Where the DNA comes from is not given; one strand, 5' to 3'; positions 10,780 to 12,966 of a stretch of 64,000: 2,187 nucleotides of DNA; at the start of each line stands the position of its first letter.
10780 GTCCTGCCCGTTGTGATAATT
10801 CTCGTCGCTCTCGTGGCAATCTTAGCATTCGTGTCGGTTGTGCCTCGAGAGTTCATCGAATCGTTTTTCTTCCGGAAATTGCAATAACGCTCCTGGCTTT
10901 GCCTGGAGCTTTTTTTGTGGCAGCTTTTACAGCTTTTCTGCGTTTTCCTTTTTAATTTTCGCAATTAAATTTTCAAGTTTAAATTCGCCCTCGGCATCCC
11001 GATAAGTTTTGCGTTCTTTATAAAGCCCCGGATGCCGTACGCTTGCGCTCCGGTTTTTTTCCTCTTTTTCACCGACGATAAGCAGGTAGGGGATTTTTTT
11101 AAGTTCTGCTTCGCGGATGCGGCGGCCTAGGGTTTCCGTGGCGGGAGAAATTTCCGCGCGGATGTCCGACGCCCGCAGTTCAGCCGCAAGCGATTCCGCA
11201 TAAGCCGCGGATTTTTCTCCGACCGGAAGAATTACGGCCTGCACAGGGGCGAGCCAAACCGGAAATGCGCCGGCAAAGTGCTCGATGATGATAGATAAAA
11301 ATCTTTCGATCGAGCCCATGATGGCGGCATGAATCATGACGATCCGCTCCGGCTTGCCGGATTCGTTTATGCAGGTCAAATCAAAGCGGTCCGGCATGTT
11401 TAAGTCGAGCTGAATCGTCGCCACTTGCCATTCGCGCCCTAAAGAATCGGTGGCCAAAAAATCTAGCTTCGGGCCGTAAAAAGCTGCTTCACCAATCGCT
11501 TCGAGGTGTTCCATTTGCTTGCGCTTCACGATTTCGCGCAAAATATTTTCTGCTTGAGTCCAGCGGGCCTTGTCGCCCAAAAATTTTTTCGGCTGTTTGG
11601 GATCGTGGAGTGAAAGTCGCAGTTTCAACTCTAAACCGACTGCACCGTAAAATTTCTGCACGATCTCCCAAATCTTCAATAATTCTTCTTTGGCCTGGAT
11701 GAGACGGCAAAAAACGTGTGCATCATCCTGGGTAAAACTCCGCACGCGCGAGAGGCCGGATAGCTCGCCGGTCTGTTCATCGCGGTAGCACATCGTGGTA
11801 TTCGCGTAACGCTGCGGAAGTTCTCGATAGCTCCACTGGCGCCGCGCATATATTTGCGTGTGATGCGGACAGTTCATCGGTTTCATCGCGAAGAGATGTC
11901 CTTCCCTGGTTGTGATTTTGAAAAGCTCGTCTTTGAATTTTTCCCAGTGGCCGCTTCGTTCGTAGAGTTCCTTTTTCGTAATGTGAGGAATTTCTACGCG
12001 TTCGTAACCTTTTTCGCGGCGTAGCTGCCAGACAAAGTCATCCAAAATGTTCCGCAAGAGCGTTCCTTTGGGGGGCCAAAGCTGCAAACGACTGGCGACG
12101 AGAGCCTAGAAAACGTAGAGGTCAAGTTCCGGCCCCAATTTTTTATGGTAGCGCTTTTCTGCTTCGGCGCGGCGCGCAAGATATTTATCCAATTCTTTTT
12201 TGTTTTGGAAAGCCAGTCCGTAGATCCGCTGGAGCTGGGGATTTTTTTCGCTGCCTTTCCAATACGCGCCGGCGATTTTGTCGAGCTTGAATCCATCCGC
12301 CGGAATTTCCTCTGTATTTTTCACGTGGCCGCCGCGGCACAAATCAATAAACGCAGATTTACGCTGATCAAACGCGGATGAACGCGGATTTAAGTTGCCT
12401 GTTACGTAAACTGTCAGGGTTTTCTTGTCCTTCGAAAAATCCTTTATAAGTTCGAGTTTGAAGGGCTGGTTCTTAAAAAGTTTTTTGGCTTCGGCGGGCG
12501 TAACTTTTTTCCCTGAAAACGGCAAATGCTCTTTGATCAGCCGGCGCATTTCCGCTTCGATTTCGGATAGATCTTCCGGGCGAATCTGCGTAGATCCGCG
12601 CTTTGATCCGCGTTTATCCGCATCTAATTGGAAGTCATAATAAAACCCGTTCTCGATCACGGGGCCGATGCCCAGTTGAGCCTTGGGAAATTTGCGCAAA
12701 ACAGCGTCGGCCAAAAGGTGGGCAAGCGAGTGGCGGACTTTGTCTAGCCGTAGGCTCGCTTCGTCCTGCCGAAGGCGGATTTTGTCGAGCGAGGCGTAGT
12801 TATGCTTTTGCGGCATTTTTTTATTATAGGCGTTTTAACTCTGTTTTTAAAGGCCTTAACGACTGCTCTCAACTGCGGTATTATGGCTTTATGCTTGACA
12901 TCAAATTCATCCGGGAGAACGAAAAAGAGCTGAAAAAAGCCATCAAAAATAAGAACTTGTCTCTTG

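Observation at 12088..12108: Single in-frame TAG splits threonyl-tRNA synthetase into N-terminal and catalytic pieces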

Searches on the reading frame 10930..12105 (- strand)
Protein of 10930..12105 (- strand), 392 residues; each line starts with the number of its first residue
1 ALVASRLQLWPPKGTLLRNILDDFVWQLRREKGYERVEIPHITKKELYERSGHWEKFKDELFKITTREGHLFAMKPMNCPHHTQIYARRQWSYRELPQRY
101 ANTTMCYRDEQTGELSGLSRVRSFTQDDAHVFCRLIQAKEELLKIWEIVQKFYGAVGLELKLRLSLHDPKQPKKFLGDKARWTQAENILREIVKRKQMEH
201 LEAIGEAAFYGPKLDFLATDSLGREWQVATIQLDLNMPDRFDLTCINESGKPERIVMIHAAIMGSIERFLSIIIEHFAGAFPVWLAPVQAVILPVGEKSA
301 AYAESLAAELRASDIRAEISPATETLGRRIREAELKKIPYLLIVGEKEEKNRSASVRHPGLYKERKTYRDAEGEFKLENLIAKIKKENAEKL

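Call 7: search_protein_families(library=pfam, proteins=[window:10930-12105:-], max_evalue=0.01)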
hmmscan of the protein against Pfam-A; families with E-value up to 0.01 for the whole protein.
window:10930-12105:- (392 aa): 3 families
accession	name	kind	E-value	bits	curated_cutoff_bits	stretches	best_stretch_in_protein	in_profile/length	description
PF00587.30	tRNA-synt_2b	-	3.3e-43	148.3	29.3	1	62-277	1-179/179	tRNA synthetase class II core domain (G, H, P, S and T)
PF03129.25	HGTP_anticodon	-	1.5e-18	67.1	21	1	289-386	1-93/94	Anticodon binding domain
PF13393.11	tRNA-synt_His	-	0.00018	21.3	25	1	26-208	21-193/308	Histidyl-tRNA synthetase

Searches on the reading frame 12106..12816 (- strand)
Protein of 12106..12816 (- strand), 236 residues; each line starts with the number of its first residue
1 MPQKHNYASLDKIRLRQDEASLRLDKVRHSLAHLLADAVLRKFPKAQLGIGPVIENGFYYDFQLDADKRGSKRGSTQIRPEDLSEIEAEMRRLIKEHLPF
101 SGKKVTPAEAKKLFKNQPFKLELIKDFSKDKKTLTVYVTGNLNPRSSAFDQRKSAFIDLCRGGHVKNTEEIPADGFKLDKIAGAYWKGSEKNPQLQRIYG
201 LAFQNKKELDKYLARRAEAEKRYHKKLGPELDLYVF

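Call 7: search_protein_families(library=pfam, proteins=[window:12109-12816:-], max_evalue=0.01)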
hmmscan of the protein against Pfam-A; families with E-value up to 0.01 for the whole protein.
window:12109-12816:- (236 aa): 1 family
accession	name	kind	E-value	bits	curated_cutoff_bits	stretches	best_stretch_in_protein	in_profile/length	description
PF07973.19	tRNA_SAD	-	3.6e-10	40.1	24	1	155-199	9-44/44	Threonyl and Alanyl tRNA synthetase second additional domain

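Call 9: list_cluster_members(proteins=[P0097, window:12109-12816:-])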
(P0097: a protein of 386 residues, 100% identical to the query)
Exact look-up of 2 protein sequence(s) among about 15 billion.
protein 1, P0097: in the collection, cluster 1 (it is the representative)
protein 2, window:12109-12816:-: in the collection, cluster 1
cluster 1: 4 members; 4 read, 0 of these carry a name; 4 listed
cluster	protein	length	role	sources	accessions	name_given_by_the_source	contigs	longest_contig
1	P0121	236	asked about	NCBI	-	-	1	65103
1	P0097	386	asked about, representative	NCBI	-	-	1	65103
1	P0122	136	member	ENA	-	-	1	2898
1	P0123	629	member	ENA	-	-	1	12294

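Call 12: find_encoding_contigs(protein=P0123, flank=10000, max_places=6)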
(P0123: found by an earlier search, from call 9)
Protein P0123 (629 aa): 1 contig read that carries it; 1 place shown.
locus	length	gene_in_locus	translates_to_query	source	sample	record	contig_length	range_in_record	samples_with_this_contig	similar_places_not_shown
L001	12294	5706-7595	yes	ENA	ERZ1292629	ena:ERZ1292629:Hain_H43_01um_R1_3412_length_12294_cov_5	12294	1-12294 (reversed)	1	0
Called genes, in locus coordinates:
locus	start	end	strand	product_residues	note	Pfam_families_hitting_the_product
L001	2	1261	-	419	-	PF13196:DUF4012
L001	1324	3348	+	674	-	PF13231:PMT_2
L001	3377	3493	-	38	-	-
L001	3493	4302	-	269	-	-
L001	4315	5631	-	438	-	PF02403:Seryl_tRNA_N, PF00587:tRNA-synt_2b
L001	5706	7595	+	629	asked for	PF07973:tRNA_SAD, PF00587:tRNA-synt_2b, PF03129:HGTP_anticodon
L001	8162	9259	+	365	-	PF01715:IPPT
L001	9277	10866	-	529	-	PF02934:GatB_N, PF02637:GatB_Yqey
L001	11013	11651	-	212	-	PF02223:Thymidylate_kin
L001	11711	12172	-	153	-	PF03946:Ribosomal_L11_N, PF00298:Ribosomal_L11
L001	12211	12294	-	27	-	?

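Call 19: find_encoding_contigs(protein=P0122, flank=10000)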
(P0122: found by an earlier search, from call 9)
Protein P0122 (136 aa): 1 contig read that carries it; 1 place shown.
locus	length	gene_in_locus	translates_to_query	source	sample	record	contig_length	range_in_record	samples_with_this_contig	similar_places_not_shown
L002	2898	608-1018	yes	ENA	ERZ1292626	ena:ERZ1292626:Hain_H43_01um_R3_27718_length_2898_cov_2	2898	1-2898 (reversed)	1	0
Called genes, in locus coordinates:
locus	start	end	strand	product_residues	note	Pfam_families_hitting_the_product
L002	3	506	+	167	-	?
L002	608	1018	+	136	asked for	PF03129:HGTP_anticodon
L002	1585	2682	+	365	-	PF01715:IPPT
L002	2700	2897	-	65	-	?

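Call 42: find_encoding_contigs(protein=window:12106-12816:-, flank=2000)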
Protein window:12106-12816:- (236 aa): no gene with exactly this product is on record in the collection.

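Call 43: find_related_loci(query=P0123, collection=genome_contigs, flank=3000)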
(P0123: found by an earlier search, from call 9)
Query P0123 (629 aa) in genome_contigs; peptide patterns used: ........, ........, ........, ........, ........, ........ (x = any residue, [..] = any of these).
250 stretches matched a pattern; 153 encode a relative of the query (tblastn E <= 1e-3); the best 80 are kept; 80 distinct loci.
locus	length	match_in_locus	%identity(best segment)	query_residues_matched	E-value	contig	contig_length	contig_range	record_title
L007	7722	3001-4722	68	24-628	0e+0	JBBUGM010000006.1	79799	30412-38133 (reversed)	MAG: Patescibacteria group bacterium isolate H43-bin210_1 H43_bin210_1_000000000006, whole genome shotgun sequence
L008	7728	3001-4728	67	15-621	0e+0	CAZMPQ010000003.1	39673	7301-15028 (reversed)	MAG TPA_asm: uncultured Candidatus Saccharibacteria bacterium isolate SRP237561_co1_44 genome assembly, contig: NODE_139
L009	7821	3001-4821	67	19-628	0e+0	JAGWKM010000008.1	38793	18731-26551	MAG: Patescibacteria group bacterium isolate REEB161 contig-150_1081, whole genome shotgun sequence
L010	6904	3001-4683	69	24-597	0e+0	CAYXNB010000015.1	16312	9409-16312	MAG TPA_asm: uncultured Candidatus Saccharibacteria bacterium isolate SRP093185_co1_2 genome assembly, contig: NODE_2341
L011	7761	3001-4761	65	23-626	0e+0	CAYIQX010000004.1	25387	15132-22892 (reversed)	MAG TPA_asm: uncultured Candidatus Saccharibacteria bacterium isolate ERP119705_co25_682 genome assembly, contig: NODE_1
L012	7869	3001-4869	63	24-628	0e+0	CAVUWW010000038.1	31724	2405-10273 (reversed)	MAG: uncultured bacterium isolate MFD01112.bin.2.16 genome assembly, contig: contig_71053, whole genome shotgun sequence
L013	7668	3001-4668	66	25-604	0e+0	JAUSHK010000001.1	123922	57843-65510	MAG: Candidatus Jorgensenbacteria bacterium isolate E14_metabat.bin.188 E14_k141_47283, whole genome shotgun sequence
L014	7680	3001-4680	66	12-594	0e+0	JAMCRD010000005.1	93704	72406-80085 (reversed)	MAG: Patescibacteria group bacterium isolate FK_Sedi_A_Bin.288 NODE_332_length_93704_cov_8.16437, whole genome shotgun s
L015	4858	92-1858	61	15-624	0e+0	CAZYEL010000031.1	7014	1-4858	MAG TPA_asm: uncultured Candidatus Saccharibacteria bacterium isolate binchicken_co227_1009 genome assembly, contig: NOD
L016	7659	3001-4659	66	19-594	0e+0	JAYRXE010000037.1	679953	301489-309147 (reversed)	MAG: Candidatus Paceibacterota bacterium isolate EBPR_ori4bin.24 k141_187775, whole genome shotgun sequence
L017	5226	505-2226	65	24-628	0e+0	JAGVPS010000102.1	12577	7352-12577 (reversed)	MAG: Candidatus Paceibacterota bacterium isolate DeMMO3_58 c_000000060471, whole genome shotgun sequence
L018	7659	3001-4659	63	22-597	0e+0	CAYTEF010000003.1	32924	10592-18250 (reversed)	MAG TPA_asm: uncultured Candidatus Saccharibacteria bacterium isolate SRP178908_co2_71 genome assembly, contig: NODE_375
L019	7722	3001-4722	64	24-628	0e+0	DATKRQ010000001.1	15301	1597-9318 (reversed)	MAG TPA_asm: Candidatus Tyrphobacter sp. isolate SMAG_U14032 k141_1146594, whole genome shotgun sequence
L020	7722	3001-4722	61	24-629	0e+0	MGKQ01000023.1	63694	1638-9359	MAG: Candidatus Yanofskybacteria bacterium RIFCSPLOWO2_02_FULL_41_13 rifcsplowo2_02_scaffold_907, whole genome shotgun s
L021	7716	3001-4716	61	23-597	0e+0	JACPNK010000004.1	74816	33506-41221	MAG: Candidatus Yanofskybacteria bacterium isolate NC_groundwater_573_Ag_S-0.1um_42_50 S35_SO-1_scaffold_61566, whole ge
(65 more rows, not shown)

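Call 50: search_protein_families(library=ncbifam, proteins=[P0123], max_evalue=0.00001)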
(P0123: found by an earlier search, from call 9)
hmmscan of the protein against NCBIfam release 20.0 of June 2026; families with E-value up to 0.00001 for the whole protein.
P0123 (629 aa): 11 families
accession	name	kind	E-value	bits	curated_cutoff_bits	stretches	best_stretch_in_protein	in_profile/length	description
TIGR00418.1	thrS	equivalog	3.9e-188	626.9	383.65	1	28-624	1-564/565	threonine--tRNA ligase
NF003068.0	PRK03991.1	equivalog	4.6e-64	216.8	484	1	214-626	189-593/613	threonine--tRNA ligase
NF006625.0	PRK09194.1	equivalog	5.7e-23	81.6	558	2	240-393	35-184/559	proline--tRNA ligase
TIGR00442.1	hisS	equivalog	6.1e-20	71.6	286.75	2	247-433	9-186/406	histidine--tRNA ligase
TIGR00408.1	proS_fam_I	equivalog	3.4e-19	69.1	437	2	460-595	216-359/475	proline--tRNA ligase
NF008979.1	PRK12325.1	exception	1.1e-16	60.7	550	1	241-370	36-164/437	proline--tRNA ligase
TIGR00409.1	proS_fam_II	equivalog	1.2e-16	60.7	306.7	1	240-395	35-186/568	proline--tRNA ligase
TIGR00414.1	serS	equivalog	2.9e-14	52.9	301.65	1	209-396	130-317/418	serine--tRNA ligase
NF011500.0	PRK14938.1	equivalog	2.8e-12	46.3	362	1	515-594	265-344/387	Ser-tRNA(Thr) hydrolase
NF003211.1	PRK04173.1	equivalog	5.2e-11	42.1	312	0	248-302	31-87/454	glycine--tRNA ligase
TIGR00389.1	glyS_dimeric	equivalog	5.3e-09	35.1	243.3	0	518-595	465-543/565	glycine--tRNA ligase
